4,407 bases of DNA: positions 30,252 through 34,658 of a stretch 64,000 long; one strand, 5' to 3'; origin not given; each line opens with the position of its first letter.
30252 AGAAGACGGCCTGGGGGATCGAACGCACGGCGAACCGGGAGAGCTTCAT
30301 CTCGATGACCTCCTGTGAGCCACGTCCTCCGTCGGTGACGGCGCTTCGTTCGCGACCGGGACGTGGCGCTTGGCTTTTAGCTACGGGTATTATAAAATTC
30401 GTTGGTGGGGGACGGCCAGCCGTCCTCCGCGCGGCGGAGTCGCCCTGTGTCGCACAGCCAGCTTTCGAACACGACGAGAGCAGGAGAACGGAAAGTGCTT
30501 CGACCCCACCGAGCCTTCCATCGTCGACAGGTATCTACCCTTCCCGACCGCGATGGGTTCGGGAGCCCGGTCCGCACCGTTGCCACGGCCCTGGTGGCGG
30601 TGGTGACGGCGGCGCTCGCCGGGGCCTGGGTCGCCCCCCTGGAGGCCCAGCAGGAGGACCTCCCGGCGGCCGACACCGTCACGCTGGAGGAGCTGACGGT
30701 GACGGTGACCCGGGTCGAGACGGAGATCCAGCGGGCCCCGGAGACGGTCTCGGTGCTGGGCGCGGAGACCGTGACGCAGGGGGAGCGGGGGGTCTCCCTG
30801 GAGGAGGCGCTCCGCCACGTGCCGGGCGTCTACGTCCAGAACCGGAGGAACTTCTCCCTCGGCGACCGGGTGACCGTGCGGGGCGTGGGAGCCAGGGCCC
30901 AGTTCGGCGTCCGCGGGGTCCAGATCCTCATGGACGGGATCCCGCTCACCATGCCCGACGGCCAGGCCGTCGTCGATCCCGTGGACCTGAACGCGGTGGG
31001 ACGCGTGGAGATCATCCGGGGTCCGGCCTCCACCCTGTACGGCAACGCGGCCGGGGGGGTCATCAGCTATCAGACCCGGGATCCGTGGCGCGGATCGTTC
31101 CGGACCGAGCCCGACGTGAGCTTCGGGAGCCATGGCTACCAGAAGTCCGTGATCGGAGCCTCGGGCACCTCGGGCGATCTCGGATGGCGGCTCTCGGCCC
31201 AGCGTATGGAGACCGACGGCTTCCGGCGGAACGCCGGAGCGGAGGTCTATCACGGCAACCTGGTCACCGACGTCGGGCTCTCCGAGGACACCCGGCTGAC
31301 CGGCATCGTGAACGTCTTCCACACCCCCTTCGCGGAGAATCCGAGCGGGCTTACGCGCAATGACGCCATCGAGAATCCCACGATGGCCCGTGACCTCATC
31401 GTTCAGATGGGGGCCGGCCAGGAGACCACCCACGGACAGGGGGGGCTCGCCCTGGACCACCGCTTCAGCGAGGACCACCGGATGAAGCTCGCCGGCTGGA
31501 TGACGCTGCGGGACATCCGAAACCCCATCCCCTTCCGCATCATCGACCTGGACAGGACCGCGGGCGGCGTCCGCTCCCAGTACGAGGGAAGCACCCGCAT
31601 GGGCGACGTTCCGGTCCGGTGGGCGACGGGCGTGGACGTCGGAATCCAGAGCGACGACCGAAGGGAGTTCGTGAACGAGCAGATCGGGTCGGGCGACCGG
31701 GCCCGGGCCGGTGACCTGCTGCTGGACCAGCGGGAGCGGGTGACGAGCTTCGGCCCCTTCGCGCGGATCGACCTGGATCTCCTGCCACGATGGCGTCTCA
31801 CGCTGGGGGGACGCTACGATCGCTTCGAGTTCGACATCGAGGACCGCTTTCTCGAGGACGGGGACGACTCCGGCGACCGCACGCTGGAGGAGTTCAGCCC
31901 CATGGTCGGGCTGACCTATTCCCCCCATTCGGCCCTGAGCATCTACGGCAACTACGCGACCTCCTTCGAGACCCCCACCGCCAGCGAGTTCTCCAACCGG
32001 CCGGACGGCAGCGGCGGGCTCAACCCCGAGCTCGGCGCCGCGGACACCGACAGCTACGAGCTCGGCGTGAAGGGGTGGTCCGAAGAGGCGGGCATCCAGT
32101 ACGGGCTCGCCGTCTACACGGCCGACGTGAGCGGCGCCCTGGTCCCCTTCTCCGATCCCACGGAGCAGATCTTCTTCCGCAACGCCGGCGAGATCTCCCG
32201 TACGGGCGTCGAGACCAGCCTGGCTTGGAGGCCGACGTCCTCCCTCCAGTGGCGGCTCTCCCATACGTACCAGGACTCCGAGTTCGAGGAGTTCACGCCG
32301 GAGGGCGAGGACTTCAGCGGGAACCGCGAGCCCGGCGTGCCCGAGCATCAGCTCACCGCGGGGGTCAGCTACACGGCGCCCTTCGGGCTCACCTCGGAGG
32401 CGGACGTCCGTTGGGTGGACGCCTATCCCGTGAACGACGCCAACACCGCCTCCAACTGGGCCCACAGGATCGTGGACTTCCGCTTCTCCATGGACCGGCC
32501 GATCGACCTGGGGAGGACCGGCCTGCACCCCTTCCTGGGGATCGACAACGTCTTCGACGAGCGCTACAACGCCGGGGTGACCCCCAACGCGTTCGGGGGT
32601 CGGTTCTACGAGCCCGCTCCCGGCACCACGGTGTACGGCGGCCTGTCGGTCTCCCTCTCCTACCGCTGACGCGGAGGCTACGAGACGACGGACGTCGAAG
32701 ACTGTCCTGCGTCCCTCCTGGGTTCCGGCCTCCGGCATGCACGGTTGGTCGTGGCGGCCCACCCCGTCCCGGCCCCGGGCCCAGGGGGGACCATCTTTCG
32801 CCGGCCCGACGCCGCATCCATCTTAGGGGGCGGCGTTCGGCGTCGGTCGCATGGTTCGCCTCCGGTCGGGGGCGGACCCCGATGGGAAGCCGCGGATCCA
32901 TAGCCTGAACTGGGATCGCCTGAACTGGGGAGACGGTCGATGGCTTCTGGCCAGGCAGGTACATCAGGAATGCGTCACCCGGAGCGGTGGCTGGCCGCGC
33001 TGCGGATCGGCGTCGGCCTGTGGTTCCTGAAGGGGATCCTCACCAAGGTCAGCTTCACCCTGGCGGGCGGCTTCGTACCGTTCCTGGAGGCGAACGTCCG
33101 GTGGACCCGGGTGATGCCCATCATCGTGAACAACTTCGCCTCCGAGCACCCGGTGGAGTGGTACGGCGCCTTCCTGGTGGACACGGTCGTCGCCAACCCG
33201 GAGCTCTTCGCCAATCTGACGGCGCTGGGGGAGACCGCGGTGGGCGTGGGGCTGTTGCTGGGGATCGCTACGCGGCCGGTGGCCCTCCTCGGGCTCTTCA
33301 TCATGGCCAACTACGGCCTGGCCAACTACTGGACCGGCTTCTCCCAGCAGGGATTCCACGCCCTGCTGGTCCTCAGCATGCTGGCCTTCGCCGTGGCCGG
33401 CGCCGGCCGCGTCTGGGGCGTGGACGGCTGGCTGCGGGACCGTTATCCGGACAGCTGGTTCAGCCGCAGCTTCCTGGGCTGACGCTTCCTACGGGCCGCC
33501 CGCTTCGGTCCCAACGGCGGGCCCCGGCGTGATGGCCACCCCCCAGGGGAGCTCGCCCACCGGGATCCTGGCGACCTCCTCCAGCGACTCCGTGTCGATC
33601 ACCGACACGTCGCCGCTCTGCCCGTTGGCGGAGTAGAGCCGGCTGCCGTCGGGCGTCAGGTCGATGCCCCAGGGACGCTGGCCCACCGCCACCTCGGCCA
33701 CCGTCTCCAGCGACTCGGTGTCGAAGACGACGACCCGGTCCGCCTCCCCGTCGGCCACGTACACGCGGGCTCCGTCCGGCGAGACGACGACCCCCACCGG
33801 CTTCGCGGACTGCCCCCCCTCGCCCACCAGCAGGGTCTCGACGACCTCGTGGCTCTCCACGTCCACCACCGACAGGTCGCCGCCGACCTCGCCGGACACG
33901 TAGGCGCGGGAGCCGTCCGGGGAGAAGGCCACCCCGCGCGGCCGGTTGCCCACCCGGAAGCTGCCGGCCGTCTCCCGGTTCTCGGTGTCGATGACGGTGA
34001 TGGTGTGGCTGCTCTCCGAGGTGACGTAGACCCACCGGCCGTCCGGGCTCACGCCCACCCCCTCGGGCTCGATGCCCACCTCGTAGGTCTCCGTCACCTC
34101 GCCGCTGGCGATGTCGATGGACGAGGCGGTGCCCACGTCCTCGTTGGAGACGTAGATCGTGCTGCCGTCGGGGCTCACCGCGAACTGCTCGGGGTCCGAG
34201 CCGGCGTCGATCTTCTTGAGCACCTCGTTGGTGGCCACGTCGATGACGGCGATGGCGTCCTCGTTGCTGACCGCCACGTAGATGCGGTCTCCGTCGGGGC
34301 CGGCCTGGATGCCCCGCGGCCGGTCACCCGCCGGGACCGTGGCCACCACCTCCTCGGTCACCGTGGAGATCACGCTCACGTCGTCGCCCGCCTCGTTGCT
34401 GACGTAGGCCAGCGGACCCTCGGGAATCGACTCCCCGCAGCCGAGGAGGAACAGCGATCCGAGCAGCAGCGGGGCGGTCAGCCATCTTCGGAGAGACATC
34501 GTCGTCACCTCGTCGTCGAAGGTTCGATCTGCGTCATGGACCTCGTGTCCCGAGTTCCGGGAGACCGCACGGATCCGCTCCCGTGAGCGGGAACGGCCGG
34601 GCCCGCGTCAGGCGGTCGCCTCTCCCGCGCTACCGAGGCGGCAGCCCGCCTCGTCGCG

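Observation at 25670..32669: ECF sigma / anti-sigma module flanked by two TonB-dependent receptors next to xoxF: candidate metal (lanthanide?) sensing-uptake locus of a non-FecIR type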

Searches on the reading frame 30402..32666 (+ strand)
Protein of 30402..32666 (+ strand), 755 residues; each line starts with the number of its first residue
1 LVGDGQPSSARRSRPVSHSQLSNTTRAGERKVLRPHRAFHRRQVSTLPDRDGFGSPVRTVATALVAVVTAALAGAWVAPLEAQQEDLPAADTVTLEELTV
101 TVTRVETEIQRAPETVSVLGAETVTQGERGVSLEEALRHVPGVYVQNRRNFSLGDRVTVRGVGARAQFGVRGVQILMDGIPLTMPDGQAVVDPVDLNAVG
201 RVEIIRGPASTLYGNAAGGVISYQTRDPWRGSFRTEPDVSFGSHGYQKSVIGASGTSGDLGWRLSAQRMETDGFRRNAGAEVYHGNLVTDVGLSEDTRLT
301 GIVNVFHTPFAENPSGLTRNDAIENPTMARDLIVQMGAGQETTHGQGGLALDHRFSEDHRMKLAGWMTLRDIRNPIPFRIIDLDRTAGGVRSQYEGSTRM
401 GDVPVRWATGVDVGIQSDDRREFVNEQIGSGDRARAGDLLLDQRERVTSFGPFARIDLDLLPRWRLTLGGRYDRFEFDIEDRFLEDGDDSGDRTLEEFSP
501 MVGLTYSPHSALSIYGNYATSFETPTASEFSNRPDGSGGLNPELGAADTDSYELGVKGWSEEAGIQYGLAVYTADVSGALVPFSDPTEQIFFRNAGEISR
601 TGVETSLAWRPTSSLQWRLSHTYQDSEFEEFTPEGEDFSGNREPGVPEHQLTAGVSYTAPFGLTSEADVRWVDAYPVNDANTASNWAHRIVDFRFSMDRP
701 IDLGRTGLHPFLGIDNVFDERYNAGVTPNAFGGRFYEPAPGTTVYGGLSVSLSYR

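Call 5: search_protein_families(library=pfam, max_evalue=0.01, proteins=[window:30402-32666:+])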
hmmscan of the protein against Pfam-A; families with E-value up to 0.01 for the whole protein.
seq(755 aa): 3 families
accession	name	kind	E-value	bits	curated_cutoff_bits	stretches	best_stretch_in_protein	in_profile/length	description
PF00593.30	TonB_dep_Rec_b-barrel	-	1.7e-39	137.3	27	1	342-696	58-420/436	TonB dependent receptor-like, beta-barrel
PF07715.20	Plug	-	1e-19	71.4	23.9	1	109-220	2-107/107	TonB-dependent Receptor Plug Domain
PF14905.12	OMP_b-brl_3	-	3.6e-05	23.4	27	1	463-632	127-303/408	Outer membrane protein beta-barrel family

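Call 6: search_protein_families(library=ncbifam, max_evalue=0.001, proteins=[window:30402-32666:+])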
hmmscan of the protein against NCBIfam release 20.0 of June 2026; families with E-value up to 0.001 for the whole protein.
seq(755 aa): 29 families (the best 25 are shown)
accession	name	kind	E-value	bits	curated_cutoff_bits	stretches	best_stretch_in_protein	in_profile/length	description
NF041535.1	TonB_rec_PqqU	equivalog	1e-103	348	1200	1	111-754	15-675/676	TonB-dependent receptor PqqU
TIGR01783.1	TonB-siderophor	subfamily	4e-60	204.2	223.5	2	463-724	376-622/649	TonB-dependent siderophore receptor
TIGR01785.1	TonB-hemin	subfamily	2e-33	115.8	316.85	2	95-228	1-131/677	TonB-dependent heme/hemoglobin receptor family protein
NF007465.0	PRK10044.1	equivalog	7e-30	103.8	803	2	82-233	49-194/726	ferrichrome porin FhuA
NF047944.1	FoxamRcptFoxA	equivalog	1e-27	96.8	1300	2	461-726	425-675/697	ferrioxamine B receptor FoxA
TIGR01779.1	TonB-B12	equivalog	4.3e-25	88.3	599.7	2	67-282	5-211/614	TonB-dependent vitamin B12 receptor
TIGR01786.1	TonB-hemlactrns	subfamily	2.5e-23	82.3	323.75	2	97-228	2-136/719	TonB-dependent hemoglobin/transferrin/lactoferrin family receptor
NF010010.0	PRK13483.1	equivalog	3e-18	65.2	927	1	72-237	13-177/660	ligand-gated channel protein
NF010651.0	PRK14050.1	equivalog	4.8e-18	64.6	884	2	99-230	66-190/730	TonB-dependent siderophore receptor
NF010650.0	PRK14049.1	equivalog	4.2e-17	61.6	904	2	464-723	448-706/729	ferrioxamine B receptor precursor protein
NF007926.1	PRK10641.1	equivalog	9.9e-17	60.7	836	1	94-274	26-200/617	TonB-dependent vitamin B12 receptor BtuB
NF007349.0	PRK09840.1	equivalog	2.1e-16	59.1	686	2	502-675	519-687/760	catecholate siderophore receptor Fiu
NF049945.1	TonB_dep_FCYXU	equivalog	3.4e-16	59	825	1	76-282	17-226/697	TonB-dependent receptor, FCYXU motif-type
NF050067.1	TonBEntbctnRecCfrA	equivalog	2.2e-15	56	1200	1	85-235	16-170/698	TonB-dependent ferric enterobactin receptor CfrA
NF053590.1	TonB_dep_TOL0244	equivalog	2.3e-14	53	645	1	95-298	10-211/604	TOL_0244 family TonB-dependent receptor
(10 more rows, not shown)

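Call 7: search_solved_structures(query=window:30402-32666:+, max_evalue=1e-10, show_alignments=1)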
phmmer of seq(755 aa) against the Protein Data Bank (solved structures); distinct sequences matched with E-value up to 1e-10: 22.
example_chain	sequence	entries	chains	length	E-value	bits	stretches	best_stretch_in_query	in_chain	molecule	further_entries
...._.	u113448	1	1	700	2.4e-78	267.3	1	103-751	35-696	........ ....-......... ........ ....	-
9c4o_A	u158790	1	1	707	4.2e-78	266.5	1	103-751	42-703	Pyrroloquinoline quinone transporter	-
1by3_A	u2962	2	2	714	3.6e-23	84.9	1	87-229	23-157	PROTEIN (FERRICHROME-IRON RECEPTOR PRECURSOR (FHUA)) | FERRIC HYDROXAMATE UPTAKE PROTEIN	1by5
2fcp_A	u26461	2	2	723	8.1e-23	83.7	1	87-229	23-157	PROTEIN (FERRIC HYDROXAMATE UPTAKE RECEPTOR) | FhuA iron-ferrichrome transporter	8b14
8a60_A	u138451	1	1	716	8.7e-23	83.6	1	87-229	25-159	Ferrichrome outer membrane transporter/phage receptor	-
8a8c_A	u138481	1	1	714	8.8e-23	83.6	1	87-229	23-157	Ferrichrome outer membrane transporter/phage receptor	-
1qff_A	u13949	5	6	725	9.4e-23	83.5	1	87-229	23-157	FERRIC HYDROXAMATE UPTAKE RECEPTOR | PROTEIN (FERRIC HYDROXAMATE UPTAKE RECEPTOR) | FERRIC HYDROXAMATE RECEPTOR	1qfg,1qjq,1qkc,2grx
1fcp_A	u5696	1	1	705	1.1e-22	83.3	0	98-229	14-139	PROTEIN (FERRIC HYDROXAMATE UPTAKE RECEPTOR)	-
1fi1_A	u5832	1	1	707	1.3e-22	83.1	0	98-229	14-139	FERRICHROME-IRON RECEPTOR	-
4cu4_A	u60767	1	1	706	1.8e-22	82.5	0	98-229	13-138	FERRICHROME-IRON RECEPTOR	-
3qlb_A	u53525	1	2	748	1e-18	70.2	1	445-727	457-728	Enantio-pyochelin receptor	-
8the_A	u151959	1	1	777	1.1e-18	70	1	91-229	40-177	Heme/hemoglobin uptake outer membrane receptor PhuR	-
6i96_A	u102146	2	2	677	1.2e-14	56.7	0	450-725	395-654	Metal-pseudopaline receptor CntO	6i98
6i97_A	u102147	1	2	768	2e-14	55.9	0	450-725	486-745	Metal-pseudopaline receptor CntO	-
6z8a_A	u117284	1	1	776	2.1e-14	55.9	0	450-725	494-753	Ferrioxamine receptor FoxA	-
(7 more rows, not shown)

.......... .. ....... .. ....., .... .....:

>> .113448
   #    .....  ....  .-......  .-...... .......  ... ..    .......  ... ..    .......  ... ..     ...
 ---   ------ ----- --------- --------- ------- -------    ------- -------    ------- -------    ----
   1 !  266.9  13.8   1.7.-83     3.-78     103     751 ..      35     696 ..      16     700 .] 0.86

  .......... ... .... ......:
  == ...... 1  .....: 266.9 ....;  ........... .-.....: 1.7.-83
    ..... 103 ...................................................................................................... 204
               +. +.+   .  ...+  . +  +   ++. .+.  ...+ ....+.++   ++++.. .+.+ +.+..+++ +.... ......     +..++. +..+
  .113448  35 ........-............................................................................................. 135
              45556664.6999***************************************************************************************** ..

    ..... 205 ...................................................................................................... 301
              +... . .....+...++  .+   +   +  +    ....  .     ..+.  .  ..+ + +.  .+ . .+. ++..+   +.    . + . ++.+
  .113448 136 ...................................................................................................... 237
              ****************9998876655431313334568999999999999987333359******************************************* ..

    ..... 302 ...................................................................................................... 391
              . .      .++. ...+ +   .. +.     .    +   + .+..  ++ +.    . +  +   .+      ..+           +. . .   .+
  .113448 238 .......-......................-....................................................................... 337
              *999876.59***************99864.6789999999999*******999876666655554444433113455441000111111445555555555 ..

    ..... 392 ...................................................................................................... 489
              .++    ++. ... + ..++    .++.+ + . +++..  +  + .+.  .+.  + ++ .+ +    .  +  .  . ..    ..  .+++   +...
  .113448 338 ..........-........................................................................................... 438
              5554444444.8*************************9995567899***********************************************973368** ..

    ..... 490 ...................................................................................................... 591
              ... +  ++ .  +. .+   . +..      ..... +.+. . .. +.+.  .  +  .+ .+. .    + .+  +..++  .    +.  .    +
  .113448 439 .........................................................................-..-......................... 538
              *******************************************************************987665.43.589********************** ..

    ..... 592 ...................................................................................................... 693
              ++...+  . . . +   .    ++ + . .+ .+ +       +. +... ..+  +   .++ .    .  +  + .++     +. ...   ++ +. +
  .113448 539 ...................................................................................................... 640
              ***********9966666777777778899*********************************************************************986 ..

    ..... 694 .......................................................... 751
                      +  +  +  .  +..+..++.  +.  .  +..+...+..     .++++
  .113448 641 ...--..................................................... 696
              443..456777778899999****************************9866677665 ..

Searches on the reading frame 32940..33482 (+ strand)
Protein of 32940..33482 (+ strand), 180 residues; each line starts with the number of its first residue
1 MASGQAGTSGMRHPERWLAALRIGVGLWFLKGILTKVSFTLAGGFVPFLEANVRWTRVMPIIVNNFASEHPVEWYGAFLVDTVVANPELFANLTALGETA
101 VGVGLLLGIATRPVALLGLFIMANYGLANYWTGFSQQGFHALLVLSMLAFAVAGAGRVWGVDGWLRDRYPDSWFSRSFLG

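Call 5: search_protein_families(library=pfam, max_evalue=0.01, proteins=[window:32940-33482:+])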
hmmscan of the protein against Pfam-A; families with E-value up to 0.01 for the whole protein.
window:32940-33482:+ (180 aa): 2 families
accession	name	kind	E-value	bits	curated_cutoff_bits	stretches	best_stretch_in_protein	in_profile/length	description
PF07681.17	DoxX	-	7.1e-06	27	23.6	1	18-123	2-77/85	DoxX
PF04173.18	DoxD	-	6.5e-05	23.3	22.7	1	78-168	53-147/167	TQO small subunit DoxD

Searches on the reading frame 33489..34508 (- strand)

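Call 5: search_protein_families(library=pfam, max_evalue=0.01, proteins=[window:33489-34508:-])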
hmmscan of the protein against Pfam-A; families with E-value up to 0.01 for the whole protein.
window:33489-34508:- (339 aa): 22 families
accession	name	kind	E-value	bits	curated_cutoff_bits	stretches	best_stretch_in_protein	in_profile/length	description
PF10282.15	Lactonase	-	1.1e-25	91.1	21.7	3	183-305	186-319/344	Lactonase, 7-bladed beta-propeller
PF21783.3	YNCE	-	1.4e-21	77.6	27.1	2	114-193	252-331/339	YNCE-like beta-propeller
PF25174.1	Beta-prop_THOC3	-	2.7e-19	69.7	305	2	132-328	75-264/272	THOC3 beta-propeller domain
PF02239.22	Cytochrom_D1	-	2.1e-14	53.3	25.5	2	212-319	17-119/368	Cytochrome D1 heme domain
PF23414.1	Beta-prop_EML_2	-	9.8e-13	48.5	90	1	152-226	5-77/266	Echinoderm microtubule-associated protein second beta-propeller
PF08450.18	SGL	-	1.1e-11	45.3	26.3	0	238-307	137-213/246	SMP-30/Gluconolactonase/LRE-like region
PF07676.18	PD40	-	3.9e-08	33.5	20.9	0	152-165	15-28/38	WD40-like Beta Propeller Repeat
PF24684.1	Vgb_lyase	-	8.7e-08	31.7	50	1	60-332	11-278/290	Virginiamycin B lyase family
PF01731.26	Arylesterase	-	1.2e-07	32.3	21.3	0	135-174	43-82/86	Arylesterase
PF23393.2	Beta-prop_WDR90_POC16_2nd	-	9.9e-07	28.7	60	0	192-276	83-169/291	WDR90/POC16, second beta-propeller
PF12894.13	ANAPC4_WD40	-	3.4e-06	27.6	22.9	0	69-105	46-81/91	Anaphase-promoting complex subunit 4 WD40 domain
PF05096.18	Glu_cyclase_2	-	6.2e-06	26.3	22.3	0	249-317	95-160/249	Glutamine cyclotransferase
PF24814.1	WD40_Prp19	-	7.4e-06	25.7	320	1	69-314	25-255/281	Prp19 WD40 domain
PF01436.27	NHL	-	8.4e-06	26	20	0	236-262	3-28/28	NHL repeat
PF13570.13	Beta-prop_ACSF4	-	2.1e-05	24.5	133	0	158-308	20-164/329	Beta-alanine-activating enzyme, beta-propeller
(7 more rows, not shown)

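Call 6: search_protein_families(library=ncbifam, max_evalue=0.001, proteins=[window:33489-34508:-])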
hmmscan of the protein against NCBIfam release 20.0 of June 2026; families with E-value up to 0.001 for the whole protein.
window:33489-34508:- (339 aa): 17 families
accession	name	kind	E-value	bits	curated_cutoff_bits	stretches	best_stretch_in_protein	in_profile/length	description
TIGR03866.1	PQQ_ABC_repeats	subfamily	4.3e-91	305.2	287.3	1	33-328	12-310/310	PQQ-dependent catabolism-associated beta-propeller protein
TIGR02276.1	beta_rpt_yvtn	repeat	1.1e-67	223.8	27.85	6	286-327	1-42/42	beta-propeller repeat protein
NF052340.1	hydrazine_beta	equivalog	7.4e-42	143.7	560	3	29-141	84-203/372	hydrazine synthase subunit beta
NF052460.1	L-NosZ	equivalog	7.2e-34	117.1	700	2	152-324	49-221/480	clade III lactonase-type nitrous-oxide reductase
NF052342.1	hydrazine_BC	exception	7.6e-30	103.7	1250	3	106-210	41-147/690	hydrazine synthase subunit beta-gamma fusion subunit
NF052280.1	7_blade_YncE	equivalog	2.2e-23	82.6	400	3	33-123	229-318/338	7-bladed beta-propeller protein YncE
NF048007.1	MmpL3Stblzr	equivalog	9.1e-22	77.7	600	1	36-306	65-336/366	MmpL3/TtfA transport complex stabilizer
TIGR03907.1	QH_beta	equivalog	3.4e-16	59.3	223.2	2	78-164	5-99/338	quinohemoprotein amine dehydrogenase subunit beta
NF038117.1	choice_anch_I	subfamily_domain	2e-14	53.3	300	0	258-296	76-114/458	choice-of-anchor I family protein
TIGR04244.1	nitrous_NosZ_RR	equivalog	2.2e-09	36.4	625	0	135-177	304-346/627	TAT-dependent nitrous-oxide reductase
NF038015.2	AztD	exception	8.6e-09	34.6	400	1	165-282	232-351/356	zinc metallochaperone AztD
NF008258.1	PRK11028.1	equivalog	1e-08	34.7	370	0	186-326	174-328/330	6-phosphogluconolactonase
NF035926.1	scyF_NHL_VPEP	equivalog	6.5e-07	28.8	350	1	148-265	154-276/376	scytonemin biosynthesis PEP-CTERM protein ScyF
NF050136.1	PGL_lacton_Staph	exception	1.3e-05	24.4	500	0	181-295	182-305/341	6-phosphogluconolactonase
TIGR03606.1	non_repeat_PQQ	subfamily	4.5e-05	22.5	434.55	0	48-90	391-433/454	glucose/sorbosone family PQQ-dependent dehydrogenase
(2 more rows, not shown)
